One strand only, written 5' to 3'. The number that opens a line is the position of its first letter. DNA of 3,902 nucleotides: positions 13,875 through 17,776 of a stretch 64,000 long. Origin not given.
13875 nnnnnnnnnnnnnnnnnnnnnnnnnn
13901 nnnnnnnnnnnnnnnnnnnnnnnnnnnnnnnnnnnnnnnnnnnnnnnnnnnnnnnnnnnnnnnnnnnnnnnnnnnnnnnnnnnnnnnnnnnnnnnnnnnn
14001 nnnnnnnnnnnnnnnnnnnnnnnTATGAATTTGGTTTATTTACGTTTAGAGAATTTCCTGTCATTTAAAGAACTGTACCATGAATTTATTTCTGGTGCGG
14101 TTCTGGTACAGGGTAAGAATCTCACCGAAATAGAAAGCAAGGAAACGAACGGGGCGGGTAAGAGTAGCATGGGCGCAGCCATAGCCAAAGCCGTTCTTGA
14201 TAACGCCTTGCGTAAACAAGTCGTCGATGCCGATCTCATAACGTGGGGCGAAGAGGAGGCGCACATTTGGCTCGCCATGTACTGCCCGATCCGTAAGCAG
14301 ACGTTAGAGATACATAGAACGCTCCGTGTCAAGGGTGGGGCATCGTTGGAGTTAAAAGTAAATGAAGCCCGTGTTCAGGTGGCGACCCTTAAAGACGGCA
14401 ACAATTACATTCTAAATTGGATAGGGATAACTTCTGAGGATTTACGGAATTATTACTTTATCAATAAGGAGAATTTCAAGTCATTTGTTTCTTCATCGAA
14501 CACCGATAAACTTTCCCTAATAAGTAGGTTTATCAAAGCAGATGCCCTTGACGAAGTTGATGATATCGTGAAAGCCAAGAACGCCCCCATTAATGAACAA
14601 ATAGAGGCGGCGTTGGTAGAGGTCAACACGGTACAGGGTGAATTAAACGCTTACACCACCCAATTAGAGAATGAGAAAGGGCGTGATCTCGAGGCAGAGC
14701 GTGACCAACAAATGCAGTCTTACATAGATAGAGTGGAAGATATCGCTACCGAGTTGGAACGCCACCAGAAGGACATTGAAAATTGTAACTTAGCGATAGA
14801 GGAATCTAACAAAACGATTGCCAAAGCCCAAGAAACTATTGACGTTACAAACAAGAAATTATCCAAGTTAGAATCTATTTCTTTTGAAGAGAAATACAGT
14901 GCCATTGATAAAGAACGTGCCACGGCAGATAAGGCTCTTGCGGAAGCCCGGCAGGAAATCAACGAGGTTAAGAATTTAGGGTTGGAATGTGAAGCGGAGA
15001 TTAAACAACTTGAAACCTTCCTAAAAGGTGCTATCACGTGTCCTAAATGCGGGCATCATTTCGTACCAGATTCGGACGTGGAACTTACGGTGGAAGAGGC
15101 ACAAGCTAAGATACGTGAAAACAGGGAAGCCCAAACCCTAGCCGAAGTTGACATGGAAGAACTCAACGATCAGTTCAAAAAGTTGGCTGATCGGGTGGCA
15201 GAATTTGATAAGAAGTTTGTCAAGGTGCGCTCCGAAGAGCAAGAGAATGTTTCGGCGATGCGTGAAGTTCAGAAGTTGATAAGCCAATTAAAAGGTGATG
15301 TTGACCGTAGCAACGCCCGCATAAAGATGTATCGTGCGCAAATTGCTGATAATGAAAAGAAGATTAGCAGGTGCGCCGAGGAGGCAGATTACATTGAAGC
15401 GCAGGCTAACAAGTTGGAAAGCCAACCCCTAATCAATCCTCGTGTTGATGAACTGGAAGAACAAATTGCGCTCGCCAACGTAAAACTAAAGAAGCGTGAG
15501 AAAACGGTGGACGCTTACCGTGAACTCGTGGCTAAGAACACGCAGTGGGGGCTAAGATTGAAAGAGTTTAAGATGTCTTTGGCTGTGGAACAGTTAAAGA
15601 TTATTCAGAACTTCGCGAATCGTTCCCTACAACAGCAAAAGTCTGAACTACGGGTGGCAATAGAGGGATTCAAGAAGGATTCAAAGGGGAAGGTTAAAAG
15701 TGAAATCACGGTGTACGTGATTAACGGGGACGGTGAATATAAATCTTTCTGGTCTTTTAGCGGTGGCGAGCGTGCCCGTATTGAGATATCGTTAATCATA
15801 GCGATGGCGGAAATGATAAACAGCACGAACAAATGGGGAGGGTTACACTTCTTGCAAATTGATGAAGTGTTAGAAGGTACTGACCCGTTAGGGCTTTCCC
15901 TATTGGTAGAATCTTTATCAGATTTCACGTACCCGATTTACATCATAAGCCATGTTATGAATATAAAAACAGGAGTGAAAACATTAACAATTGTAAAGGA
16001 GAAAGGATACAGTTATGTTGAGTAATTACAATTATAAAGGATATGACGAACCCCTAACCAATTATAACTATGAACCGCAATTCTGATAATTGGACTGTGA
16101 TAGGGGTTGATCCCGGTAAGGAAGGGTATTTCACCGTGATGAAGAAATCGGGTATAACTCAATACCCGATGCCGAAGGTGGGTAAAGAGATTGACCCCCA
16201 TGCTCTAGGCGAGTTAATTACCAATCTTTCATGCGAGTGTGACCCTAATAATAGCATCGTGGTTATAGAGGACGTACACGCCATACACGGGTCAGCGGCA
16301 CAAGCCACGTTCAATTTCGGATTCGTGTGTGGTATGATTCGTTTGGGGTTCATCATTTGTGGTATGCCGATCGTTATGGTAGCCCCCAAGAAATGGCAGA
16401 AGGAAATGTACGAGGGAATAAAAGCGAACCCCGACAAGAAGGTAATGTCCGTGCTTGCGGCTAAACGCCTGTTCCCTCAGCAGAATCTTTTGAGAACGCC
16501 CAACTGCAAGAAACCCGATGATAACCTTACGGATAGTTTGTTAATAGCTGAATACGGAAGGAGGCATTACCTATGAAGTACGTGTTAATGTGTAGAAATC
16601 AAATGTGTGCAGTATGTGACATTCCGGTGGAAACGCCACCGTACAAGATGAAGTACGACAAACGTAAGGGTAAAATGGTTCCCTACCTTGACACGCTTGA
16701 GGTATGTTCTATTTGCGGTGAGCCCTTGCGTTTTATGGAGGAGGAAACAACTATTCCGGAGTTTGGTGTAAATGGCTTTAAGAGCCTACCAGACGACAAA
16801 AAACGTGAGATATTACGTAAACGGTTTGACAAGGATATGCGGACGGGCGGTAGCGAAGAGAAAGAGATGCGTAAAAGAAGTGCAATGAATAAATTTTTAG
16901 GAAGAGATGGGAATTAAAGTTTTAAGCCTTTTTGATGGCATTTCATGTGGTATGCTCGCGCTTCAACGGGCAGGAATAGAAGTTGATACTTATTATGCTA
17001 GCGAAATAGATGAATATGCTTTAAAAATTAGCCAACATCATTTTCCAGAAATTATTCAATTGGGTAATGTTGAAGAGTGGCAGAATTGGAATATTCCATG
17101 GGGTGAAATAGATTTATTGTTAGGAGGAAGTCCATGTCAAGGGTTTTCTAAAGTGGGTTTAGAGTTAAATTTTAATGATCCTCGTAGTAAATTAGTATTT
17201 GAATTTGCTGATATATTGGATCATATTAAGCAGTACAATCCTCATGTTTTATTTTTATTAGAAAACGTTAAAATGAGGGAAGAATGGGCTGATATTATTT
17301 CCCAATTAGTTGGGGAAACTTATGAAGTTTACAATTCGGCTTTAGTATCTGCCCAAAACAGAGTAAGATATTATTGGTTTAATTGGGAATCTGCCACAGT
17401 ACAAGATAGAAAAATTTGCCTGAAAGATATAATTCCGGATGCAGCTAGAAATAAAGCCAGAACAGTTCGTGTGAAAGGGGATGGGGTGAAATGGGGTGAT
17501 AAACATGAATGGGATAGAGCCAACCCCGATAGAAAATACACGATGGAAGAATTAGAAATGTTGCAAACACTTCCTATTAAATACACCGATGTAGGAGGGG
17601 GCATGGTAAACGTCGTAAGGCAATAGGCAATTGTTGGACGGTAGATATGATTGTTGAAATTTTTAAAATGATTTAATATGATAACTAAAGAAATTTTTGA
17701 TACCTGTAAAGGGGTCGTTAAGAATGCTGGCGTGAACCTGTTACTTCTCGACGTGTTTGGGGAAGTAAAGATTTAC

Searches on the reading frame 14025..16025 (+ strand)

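Call 10: search_protein_families(library=pfam, proteins=[window:14025-16025:+], max_evalue=0.001)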
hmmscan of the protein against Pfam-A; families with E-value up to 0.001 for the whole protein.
window:14025-16025:+ (666 aa): 0 families

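Call 38: search_protein_families(library=phrogs, proteins=[window:14025-16025:+], max_evalue=0.0001)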
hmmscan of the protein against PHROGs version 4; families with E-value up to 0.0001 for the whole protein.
window:14025-16025:+ (666 aa): 2 families
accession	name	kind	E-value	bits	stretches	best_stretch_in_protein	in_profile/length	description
phrog_77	-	DNA, RNA and nucleotide metabolism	1.6e-57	196.7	1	1-666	296-953/967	SbcC-like subunit of palindrome specific endonuclease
phrog_21388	-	DNA, RNA and nucleotide metabolism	7.3e-07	30.3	1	2-98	3-97/126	exonuclease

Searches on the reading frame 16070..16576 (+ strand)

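Call 38: search_protein_families(library=phrogs, proteins=[window:16070-16576:+], max_evalue=0.0001)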
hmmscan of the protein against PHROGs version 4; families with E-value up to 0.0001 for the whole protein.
window:16070-16576:+ (168 aa): 2 families
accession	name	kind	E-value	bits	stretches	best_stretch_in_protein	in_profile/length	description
phrog_1770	-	DNA, RNA and nucleotide metabolism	4.8e-22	79.6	1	9-166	5-150/158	Holliday junction resolvase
phrog_159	-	DNA, RNA and nucleotide metabolism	3.7e-09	37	1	62-167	153-250/330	RuvC-like Holliday junction resolvase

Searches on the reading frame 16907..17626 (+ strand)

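Call 38: search_protein_families(library=phrogs, proteins=[window:16907-17626:+], max_evalue=0.0001)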
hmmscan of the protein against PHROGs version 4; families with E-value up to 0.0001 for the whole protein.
window:16907-17626:+ (239 aa): 3 families
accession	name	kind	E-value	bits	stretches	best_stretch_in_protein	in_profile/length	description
phrog_116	-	other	4.2e-44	152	1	1-230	206-461/779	DNA methyltransferase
phrog_363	-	other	3.6e-25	89.8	1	1-145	52-194/327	DNA methyltransferase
phrog_17284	-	unknown function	1e-08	35.8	1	143-177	4-38/245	-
